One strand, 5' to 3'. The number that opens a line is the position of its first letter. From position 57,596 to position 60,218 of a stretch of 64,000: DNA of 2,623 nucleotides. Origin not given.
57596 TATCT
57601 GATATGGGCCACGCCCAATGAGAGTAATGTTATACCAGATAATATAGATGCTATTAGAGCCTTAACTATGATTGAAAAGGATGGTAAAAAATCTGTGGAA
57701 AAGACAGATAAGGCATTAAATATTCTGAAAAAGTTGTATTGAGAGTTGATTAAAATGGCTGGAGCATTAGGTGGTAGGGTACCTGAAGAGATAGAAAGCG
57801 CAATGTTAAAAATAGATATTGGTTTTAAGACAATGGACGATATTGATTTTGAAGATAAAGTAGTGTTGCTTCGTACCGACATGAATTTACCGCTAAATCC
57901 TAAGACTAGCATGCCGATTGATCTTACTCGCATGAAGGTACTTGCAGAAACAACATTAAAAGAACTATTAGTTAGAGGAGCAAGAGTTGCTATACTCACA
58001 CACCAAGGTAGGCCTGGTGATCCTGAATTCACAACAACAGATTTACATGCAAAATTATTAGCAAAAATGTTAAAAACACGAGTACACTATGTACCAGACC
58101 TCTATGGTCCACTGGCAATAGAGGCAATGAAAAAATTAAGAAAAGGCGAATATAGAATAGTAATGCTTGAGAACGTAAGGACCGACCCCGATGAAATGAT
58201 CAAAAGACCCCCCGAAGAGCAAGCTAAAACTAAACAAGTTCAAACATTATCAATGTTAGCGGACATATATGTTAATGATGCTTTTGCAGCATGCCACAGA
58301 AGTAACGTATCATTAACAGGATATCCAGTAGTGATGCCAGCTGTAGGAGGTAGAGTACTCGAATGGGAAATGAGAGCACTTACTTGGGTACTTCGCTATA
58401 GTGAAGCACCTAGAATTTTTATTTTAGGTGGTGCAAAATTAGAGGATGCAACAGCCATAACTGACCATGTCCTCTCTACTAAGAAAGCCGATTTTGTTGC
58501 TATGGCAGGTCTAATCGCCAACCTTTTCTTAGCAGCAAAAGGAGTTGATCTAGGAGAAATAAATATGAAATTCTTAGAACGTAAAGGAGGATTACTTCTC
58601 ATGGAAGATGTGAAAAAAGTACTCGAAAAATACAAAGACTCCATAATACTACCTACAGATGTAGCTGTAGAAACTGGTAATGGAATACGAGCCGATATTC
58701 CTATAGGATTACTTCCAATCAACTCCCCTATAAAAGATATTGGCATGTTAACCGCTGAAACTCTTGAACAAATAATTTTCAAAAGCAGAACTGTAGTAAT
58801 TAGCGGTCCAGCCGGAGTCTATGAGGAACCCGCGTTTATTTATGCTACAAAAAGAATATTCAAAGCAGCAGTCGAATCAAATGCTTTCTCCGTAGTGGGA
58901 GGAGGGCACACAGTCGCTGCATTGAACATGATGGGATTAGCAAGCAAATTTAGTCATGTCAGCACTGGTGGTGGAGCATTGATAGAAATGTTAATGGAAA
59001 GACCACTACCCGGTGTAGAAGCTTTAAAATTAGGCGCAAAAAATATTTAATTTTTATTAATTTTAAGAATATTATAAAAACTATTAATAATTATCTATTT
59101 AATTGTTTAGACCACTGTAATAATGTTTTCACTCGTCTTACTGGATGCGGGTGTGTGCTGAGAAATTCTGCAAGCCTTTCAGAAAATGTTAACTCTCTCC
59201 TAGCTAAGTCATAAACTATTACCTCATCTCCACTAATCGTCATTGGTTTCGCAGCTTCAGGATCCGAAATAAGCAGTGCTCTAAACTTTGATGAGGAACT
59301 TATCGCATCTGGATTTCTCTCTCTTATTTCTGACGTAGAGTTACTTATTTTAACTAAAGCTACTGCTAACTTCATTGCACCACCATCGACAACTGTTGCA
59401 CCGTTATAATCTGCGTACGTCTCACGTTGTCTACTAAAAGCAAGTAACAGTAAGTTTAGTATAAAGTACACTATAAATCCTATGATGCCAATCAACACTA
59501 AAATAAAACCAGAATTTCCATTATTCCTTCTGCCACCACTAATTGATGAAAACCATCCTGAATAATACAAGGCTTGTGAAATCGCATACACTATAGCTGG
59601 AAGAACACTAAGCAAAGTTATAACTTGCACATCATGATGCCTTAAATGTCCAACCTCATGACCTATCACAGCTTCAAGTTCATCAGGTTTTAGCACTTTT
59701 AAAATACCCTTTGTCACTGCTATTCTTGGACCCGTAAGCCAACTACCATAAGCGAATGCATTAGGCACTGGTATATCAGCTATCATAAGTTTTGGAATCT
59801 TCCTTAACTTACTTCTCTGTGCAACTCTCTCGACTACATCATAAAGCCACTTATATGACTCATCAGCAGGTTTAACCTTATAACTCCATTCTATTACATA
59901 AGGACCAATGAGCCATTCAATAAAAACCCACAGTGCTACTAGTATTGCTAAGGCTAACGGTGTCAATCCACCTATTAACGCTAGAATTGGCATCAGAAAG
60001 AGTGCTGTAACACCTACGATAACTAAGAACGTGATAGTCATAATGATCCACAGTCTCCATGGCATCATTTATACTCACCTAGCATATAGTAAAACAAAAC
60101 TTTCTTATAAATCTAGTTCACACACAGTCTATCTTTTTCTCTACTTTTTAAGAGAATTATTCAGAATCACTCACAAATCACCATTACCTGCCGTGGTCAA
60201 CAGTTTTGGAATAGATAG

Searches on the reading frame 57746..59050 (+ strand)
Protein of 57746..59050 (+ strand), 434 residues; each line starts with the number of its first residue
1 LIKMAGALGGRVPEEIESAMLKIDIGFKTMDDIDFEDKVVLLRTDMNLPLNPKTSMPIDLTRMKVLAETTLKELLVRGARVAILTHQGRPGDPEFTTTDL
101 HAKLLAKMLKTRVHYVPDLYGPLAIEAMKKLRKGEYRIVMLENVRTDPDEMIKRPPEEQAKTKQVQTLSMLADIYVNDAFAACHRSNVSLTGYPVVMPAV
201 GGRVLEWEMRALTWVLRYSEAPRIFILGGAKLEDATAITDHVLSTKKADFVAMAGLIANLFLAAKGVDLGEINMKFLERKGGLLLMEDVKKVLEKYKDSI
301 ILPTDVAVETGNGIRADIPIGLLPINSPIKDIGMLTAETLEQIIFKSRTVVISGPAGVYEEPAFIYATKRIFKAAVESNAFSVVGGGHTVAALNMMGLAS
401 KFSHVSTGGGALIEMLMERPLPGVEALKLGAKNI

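Call 47: search_protein_families(library=pfam, proteins=[window:57746-59050:+], max_evalue=0.00001)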
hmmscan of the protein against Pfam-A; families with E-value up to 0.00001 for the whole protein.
window:57746-59050:+ (434 aa): 1 family
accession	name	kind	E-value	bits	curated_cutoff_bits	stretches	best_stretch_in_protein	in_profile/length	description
PF00162.24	PGK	-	1.9e-94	317.3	27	1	30-416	1-376/379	Phosphoglycerate kinase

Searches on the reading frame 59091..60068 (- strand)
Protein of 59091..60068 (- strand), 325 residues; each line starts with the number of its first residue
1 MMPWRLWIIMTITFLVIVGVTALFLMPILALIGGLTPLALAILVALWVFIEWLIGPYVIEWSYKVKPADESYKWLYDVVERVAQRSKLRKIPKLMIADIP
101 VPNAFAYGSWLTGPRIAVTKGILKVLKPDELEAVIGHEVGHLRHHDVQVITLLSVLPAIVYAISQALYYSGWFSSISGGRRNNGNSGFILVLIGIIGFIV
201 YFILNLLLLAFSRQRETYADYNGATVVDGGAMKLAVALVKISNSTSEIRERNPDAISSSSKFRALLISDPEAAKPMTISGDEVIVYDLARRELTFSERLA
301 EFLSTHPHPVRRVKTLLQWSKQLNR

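Call 47: search_protein_families(library=pfam, proteins=[window:59091-60068:-], max_evalue=0.00001)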
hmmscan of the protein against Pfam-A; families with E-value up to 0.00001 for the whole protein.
window:59091-60068:- (325 aa): 2 families
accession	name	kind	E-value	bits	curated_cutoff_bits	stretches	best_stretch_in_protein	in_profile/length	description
PF01435.24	Peptidase_M48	-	1.4e-33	116.7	20.3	1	73-319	5-185/186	Peptidase family M48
PF05569.17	Peptidase_M56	-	1.1e-07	31.8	31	1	40-161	99-223/296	BlaR1 peptidase M56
